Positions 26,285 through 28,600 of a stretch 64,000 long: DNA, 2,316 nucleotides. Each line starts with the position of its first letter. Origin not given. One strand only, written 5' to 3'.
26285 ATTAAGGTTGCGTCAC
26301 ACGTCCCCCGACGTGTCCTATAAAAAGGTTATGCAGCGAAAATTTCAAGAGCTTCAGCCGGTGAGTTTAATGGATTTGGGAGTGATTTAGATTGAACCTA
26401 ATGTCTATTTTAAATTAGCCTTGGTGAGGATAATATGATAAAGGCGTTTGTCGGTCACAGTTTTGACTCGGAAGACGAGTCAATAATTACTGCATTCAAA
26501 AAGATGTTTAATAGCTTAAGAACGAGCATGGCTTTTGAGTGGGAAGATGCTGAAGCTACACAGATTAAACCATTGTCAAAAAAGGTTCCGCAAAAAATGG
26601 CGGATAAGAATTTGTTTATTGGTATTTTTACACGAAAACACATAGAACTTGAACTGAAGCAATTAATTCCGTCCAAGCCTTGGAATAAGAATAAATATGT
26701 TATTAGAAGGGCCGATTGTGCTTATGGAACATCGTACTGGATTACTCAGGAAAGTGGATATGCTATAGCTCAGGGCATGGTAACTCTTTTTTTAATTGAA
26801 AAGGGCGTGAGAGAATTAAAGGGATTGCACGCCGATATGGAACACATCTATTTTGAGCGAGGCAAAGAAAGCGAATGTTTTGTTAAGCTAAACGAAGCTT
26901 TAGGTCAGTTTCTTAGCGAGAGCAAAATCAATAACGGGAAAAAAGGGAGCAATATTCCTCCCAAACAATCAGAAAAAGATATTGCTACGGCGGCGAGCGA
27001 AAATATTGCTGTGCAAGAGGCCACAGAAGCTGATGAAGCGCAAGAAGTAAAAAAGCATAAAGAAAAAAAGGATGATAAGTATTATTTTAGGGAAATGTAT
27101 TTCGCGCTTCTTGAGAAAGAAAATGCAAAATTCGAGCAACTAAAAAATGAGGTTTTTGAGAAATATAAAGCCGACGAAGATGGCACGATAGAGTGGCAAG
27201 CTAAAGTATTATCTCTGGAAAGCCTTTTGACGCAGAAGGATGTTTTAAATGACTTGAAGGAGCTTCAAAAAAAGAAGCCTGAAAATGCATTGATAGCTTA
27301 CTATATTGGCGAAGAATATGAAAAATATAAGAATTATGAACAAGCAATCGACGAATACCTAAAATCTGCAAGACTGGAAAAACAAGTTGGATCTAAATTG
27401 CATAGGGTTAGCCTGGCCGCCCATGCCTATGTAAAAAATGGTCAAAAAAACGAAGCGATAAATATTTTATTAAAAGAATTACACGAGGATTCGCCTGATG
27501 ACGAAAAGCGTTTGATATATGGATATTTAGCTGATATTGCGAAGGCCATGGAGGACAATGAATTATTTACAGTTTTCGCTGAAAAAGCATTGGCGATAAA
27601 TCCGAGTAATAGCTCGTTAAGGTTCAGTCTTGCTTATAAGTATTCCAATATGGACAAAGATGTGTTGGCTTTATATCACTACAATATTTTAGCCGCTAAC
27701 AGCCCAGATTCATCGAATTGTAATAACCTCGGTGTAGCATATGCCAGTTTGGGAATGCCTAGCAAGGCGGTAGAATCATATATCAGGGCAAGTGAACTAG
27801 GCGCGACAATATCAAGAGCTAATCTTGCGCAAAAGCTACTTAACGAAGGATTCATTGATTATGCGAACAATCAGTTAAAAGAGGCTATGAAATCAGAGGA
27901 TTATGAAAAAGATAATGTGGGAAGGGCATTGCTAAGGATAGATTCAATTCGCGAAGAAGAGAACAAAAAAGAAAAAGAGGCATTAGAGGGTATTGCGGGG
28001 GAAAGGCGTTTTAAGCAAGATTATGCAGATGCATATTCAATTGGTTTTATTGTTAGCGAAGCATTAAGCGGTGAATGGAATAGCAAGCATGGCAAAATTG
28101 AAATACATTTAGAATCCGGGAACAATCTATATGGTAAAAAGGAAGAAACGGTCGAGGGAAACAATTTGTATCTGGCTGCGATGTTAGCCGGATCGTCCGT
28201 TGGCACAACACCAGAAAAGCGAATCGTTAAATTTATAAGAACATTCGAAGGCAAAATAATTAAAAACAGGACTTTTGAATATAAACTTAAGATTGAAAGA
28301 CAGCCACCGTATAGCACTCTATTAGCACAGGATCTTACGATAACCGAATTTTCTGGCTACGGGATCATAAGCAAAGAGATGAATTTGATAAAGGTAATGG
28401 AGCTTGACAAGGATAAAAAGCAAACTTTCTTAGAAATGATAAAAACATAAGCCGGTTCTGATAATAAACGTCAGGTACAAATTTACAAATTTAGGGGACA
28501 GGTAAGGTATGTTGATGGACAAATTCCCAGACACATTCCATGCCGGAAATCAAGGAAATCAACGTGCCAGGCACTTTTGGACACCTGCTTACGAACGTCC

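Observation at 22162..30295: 8-kb accessory/defense island inserted between the lipid A genes and the LPS-core glycosyltransferase genes, built as a chain of repeat-bracketed cassettes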

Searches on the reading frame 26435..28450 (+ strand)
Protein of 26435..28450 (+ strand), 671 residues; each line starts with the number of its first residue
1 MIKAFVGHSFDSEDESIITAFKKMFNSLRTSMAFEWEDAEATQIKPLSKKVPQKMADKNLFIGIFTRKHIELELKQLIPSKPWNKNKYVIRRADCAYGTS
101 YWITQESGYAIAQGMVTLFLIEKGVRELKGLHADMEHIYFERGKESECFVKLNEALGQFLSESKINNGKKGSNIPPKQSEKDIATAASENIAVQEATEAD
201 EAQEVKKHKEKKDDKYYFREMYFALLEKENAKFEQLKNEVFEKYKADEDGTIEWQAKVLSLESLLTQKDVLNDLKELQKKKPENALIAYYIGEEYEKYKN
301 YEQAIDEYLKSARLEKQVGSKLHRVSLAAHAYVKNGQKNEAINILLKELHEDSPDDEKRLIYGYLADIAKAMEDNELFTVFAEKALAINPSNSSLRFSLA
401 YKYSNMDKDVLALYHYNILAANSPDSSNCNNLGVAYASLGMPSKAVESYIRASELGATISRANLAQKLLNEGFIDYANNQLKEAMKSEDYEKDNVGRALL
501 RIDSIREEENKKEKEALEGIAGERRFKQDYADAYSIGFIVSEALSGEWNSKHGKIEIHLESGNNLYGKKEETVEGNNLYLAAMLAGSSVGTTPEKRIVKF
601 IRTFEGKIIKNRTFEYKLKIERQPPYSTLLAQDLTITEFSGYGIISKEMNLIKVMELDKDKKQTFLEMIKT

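Call 8: search_protein_families(library=pfam, proteins=[window:26435-28450:+], max_evalue=0.01)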
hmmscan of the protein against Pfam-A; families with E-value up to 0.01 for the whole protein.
window:26435-28450:+ (671 aa): 6 families
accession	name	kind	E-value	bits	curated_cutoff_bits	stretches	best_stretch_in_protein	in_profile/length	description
PF13181.12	TPR_8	-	2.3e-07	30.9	25.7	0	429-455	4-30/34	Tetratricopeptide repeat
PF00515.34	TPR_1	-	2.7e-07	30.6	27.8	1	429-454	4-29/34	Tetratricopeptide repeat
PF07719.23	TPR_2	-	2.6e-06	27.6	27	0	429-455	4-30/34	Tetratricopeptide repeat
PF13176.12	TPR_7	-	3.8e-06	27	27.9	0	429-454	2-27/36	Tetratricopeptide repeat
PF13431.12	TPR_17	-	0.00033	21.1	24.4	1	382-408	2-28/34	Tetratricopeptide repeat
PF14561.12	TPR_20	-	0.0031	18.2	25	0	328-357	28-57/90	Tetratricopeptide repeat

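Call 9: search_protein_families(library=padloc, proteins=[window:26435-28450:+], max_evalue=0.01)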
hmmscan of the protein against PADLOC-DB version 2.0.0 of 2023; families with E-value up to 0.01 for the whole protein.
window:26435-28450:+ (671 aa): 0 families

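Call 25: find_encoding_contigs(protein=window:26435-28450:+, flank=10000, max_places=10)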
Protein window:26435-28450:+ (671 aa): 1 contig read that carries it; 1 place shown.
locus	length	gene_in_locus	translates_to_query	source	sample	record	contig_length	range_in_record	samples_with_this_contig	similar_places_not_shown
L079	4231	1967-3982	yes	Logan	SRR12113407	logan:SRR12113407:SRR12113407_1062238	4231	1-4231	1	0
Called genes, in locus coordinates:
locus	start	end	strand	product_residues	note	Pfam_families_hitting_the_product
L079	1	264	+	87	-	?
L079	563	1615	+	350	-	PF14022:DUF4238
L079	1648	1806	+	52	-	-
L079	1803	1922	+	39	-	-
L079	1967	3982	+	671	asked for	PF07719:TPR_2 (faint), PF00515:TPR_1 (faint), PF13176:TPR_7 (faint), PF13181:TPR_8 (faint)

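Call 30: search_protein_families(library=ncbifam, proteins=[window:26435-28450:+], max_evalue=0.01)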
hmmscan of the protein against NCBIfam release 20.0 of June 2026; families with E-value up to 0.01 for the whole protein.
window:26435-28450:+ (671 aa): 1 family
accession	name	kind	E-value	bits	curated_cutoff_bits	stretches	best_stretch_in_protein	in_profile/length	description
NF040959.1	MamA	equivalog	2.9e-08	33.4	200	1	329-459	44-172/204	magnetosome protein MamA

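Call 31: search_protein_families(library=phrogs, proteins=[window:26435-28450:+], max_evalue=0.001)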
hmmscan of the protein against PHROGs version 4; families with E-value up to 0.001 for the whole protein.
window:26435-28450:+ (671 aa): 2 families
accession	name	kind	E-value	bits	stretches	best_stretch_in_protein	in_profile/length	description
phrog_31809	-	unknown function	2.5e-14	53.8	1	239-592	117-480/538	-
phrog_13126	-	moron, auxiliary metabolic gene and host takeover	1.7e-06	28.5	1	270-418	177-322/394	beta-1,4-glycosyltransferase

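Call 32: find_homologous_proteins(query=window:26435-28450:+, max_evalue=0.001)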
Query window:26435-28450:+ (671 aa): 173 proteins with E <= 0.001 among 8000 candidates; the best 120 are listed.
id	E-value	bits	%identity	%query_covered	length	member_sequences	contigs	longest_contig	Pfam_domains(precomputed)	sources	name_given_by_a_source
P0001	0.0e+0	1468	100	100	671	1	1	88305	PF00515.35,PF13176.13,PF13181.13,PF07719.24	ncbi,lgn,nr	ncbi:MAG: hypothetical protein HZA28_00635 [Candidatus Omnitrophica bacterium]|nr:hypothetical prote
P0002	0.0e+0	1301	89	100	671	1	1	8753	PF00515.35,PF13181.13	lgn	-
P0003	0.0e+0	1240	83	100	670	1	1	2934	PF00515.35,PF13176.13,PF13181.13,PF07719.24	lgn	-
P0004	0.0e+0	1227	84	100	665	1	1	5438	PF13431.13,PF00515.35,PF13181.13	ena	-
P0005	0.0e+0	1221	81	100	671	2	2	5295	PF00515.35,PF13181.13,PF07719.24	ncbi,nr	ncbi:MAG: hypothetical protein KKD29_08280 [Candidatus Omnitrophica bacterium]|nr:hypothetical prote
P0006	0.0e+0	1218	83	100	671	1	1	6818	PF13431.13,PF00515.35,PF13176.13,PF13181.13,PF07719.24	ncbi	-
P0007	0.0e+0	1214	83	100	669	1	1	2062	PF13431.13,PF00515.35,PF13176.13,PF13181.13,PF07719.24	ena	-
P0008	0.0e+0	1213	82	100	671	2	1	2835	PF00515.35,PF13181.13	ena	-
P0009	0.0e+0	1199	82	100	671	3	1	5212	PF13431.13,PF00515.35,PF13176.13,PF13181.13,PF07719.24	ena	-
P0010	0.0e+0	1186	81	100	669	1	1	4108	PF00515.35,PF13176.13,PF13181.13,PF07719.24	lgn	-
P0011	0.0e+0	1165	79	100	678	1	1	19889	PF00515.35,PF13181.13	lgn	-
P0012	0.0e+0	1163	80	100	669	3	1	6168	PF13431.13,PF00515.35,PF13181.13,PF07719.24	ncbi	-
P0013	0.0e+0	1155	78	100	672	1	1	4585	PF00515.35,PF13181.13,PF07719.24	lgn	-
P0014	0.0e+0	1154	78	100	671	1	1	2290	PF00515.35,PF13181.13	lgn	-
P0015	0.0e+0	1152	78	100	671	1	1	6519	PF00515.35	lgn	-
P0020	0.0e+0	1076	74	100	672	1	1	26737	PF00515.35,PF13181.13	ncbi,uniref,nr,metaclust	ncbi:hypothetical protein OMAG_002615 [Candidatus Omnitrophus magneticus]|uniref:Tetratricopeptide r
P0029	2.6e-185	636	49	100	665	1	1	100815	PF00515.35,PF07719.24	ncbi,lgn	-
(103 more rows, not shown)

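Call 33: find_encoding_contigs(protein=P0002, flank=6000, max_places=2)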
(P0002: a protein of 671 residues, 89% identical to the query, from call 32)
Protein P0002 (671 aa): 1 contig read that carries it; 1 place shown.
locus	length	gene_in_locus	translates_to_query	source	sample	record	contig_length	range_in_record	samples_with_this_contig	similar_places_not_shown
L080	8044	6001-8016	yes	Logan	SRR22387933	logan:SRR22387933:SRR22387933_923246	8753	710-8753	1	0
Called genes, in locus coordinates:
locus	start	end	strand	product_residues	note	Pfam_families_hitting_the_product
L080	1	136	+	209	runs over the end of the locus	PF01909:NTP_transf_2 (weak)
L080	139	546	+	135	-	PF05168:HEPN (weak)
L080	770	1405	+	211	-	-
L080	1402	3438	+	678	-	PF01555:N6_N4_Mtase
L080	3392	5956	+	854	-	PF04851:ResIII, PF18766:SWI2_SNF2 (faint), PF19778:RE_endonuc (weak)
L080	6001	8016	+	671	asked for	PF00515:TPR_1 (faint), PF13181:TPR_8 (faint)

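Call 34: find_encoding_contigs(protein=P0011, flank=6000, max_places=2)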
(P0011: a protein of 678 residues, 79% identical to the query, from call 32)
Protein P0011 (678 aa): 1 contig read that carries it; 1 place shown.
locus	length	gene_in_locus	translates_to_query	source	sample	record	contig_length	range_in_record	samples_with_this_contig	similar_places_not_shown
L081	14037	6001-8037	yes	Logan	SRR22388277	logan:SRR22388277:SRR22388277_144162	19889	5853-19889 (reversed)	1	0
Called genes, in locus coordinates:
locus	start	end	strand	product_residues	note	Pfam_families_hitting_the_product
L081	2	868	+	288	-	?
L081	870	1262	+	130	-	PF02384:N6_Mtase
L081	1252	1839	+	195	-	PF01420:Methylase_S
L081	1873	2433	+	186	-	PF01420:Methylase_S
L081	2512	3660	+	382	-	PF13784:Fic_N, PF02661:Fic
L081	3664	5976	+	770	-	PF00270:DEAD, PF04851:ResIII, PF18766:SWI2_SNF2, PF00271:Helicase_C (weak), PF08463:EcoEI_R_C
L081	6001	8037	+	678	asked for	PF00515:TPR_1 (faint), PF13181:TPR_8 (faint)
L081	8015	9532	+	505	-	PF28123:DUF8370, PF28130:DUF8371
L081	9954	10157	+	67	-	PF13560:HTH_31 (weak), PF01381:HTH_3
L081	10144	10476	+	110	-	PF13657:Couple_hipA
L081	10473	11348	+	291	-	PF07804:HipA_C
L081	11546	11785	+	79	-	PF01541:GIY-YIG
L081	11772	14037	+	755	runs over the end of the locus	PF00919:UPF0004, PF13174:TPR_6 (faint), PF04055:Radical_SAM, PF13525:YfiO (faint), PF07719:TPR_2 (faint), PF13424:TPR_12 (faint), PF13432:TPR_16 (faint), PF05036:SPOR, +1 more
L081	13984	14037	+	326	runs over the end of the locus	PF01715:IPPT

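Call 35: find_encoding_contigs(protein=P0020, flank=6000, max_places=2)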
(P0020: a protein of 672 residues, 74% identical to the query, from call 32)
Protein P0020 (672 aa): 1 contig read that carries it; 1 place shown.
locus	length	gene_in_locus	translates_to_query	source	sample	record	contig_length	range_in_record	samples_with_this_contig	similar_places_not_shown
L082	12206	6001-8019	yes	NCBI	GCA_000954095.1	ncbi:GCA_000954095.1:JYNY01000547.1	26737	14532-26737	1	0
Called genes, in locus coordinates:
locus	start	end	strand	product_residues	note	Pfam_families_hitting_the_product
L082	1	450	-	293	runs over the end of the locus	-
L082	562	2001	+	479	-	PF12161:HsdM_N, PF02384:N6_Mtase, PF07669:Eco57I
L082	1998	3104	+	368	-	PF01420:Methylase_S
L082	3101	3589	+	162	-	-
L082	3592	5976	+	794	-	PF04313:HSDR_N (faint), PF04851:ResIII, PF00270:DEAD, PF18766:SWI2_SNF2, PF00271:Helicase_C (weak), PF08463:EcoEI_R_C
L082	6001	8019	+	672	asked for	PF00515:TPR_1 (faint), PF13181:TPR_8 (faint)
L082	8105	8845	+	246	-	-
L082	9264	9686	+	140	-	PF24738:DUF7689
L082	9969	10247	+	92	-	PF01527:HTH_Tnp_1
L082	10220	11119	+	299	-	PF13276:HTH_21, PF00665:rve, PF24764:rva_4 (weak), PF13683:rve_3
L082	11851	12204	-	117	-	PF01609:DDE_Tnp_1 (weak)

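Call 36: find_encoding_contigs(protein=P0029, flank=6000, max_places=2)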
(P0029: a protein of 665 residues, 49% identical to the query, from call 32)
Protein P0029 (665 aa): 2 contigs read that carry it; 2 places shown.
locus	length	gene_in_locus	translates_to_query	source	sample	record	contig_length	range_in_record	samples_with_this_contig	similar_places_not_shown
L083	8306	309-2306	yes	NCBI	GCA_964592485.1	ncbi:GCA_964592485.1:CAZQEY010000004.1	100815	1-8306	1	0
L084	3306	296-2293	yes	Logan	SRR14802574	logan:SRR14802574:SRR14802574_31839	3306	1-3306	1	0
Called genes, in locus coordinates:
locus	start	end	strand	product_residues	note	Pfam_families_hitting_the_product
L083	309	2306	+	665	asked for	PF00515:TPR_1 (faint), PF07719:TPR_2 (faint)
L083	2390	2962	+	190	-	PF19865:DUF6338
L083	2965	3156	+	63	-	-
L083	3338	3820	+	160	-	PF01980:TrmO_N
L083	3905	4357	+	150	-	-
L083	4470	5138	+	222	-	PF04140:ICMT, PF04191:PEMT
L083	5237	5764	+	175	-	PF01161:PBP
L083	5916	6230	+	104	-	-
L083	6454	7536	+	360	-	PF00988:CPSase_sm_chain, PF00117:GATase, PF07722:Peptidase_C26 (weak)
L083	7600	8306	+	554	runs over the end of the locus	PF25596:CPSase_L_D1, PF13535:ATP-grasp_4 (faint), PF02786:CPSase_L_D2, PF07478:Dala_Dala_lig_C (faint), PF02787:CPSase_L_D3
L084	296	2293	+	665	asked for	PF00515:TPR_1 (faint), PF07719:TPR_2 (faint)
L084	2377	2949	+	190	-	PF19865:DUF6338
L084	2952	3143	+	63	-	-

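Call 40: find_related_loci(query=A1, collection=metagenome_contigs, flank=8000)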
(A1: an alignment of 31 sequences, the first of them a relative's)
Query A1 (671 aa) in metagenome_contigs; peptide patterns used: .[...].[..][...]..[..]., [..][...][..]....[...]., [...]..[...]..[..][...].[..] (x = any residue, [..] = any of these).
600 stretches matched a pattern (row limit reached: there are more); 265 encode a relative of the query (tblastn E <= 1e-3); the best 80 are kept; 80 distinct loci.
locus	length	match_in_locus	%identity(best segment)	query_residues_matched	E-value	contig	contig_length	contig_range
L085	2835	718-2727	82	1-670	0e+0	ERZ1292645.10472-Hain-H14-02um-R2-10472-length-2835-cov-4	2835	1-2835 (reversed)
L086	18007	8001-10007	80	1-670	0e+0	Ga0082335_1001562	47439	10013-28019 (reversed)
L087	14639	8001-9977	48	1-670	0e+0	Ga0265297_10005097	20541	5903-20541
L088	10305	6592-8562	47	1-670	0e+0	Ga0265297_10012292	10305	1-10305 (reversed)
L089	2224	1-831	85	395-671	3e-156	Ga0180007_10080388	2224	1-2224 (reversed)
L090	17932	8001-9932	38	2-663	2e-112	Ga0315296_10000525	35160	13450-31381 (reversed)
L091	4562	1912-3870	35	2-668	1e-103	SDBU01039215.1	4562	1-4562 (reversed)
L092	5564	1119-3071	34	2-669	1e-102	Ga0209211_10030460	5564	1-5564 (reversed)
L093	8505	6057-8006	33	2-669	2e-101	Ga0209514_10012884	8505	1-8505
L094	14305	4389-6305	37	2-671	2e-97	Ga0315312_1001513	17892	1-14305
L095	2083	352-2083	47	2-605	8e-154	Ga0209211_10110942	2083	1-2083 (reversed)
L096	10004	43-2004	35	2-666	4e-94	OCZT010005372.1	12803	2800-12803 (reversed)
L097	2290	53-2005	32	2-668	3e-98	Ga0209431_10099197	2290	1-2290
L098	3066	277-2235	33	2-668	1e-94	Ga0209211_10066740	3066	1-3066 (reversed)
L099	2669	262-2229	33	2-668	3e-94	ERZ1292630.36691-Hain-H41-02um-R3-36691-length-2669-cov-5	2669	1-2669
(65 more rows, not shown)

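Call 47: search_protein_families(library=pfam, alignment_id=A2, max_evalue=0.00001)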
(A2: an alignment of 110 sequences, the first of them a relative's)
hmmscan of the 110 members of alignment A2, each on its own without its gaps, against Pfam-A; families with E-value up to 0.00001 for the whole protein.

A. member 1, L086:5267-6154:+ (295 aa): 1 family
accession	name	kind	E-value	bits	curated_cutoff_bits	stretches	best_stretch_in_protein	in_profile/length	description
PF02661.23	Fic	-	2.1e-21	77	24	1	97-193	2-93/93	Fic/DOC family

B. families by the number of members that match (of 110 scanned): 111 families (the first 25 are shown)
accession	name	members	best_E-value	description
PF01420.25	Methylase_S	6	5.4e-38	Type I restriction modification DNA specificity domain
PF02384.22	N6_Mtase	4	6.5e-70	N-6 DNA Methylase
PF04851.21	ResIII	4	1.6e-40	Type III restriction enzyme, res subunit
PF18766.7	SWI2_SNF2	4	9.6e-22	SWI2/SNF2 ATPase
PF00271.37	Helicase_C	4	2.8e-15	Helicase conserved C-terminal domain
PF00270.35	DEAD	4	8.3e-14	DEAD/DEAH box helicase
PF01170.24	UPF0020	4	7.4e-12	RMKL-like, methyltransferase domain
PF08463.15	EcoEI_R_C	3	3.5e-46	EcoEI R protein C-terminal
PF07669.17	Eco57I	3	4.2e-07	Eco57I restriction-modification methylase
PF10543.14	ORF6N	2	2.2e-30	ORF6N domain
PF04055.27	Radical_SAM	2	2.7e-26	Radical SAM superfamily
PF02661.23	Fic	2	2.1e-21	Fic/DOC family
PF12161.14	HsdM_N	2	3.8e-14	HsdM N-terminal domain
PF04313.20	HSDR_N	2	8.9e-09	Type I restriction enzyme R protein N terminus (HSDR_N)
PF01964.24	ThiC_Rad_SAM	1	2.6e-186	Radical SAM ThiC family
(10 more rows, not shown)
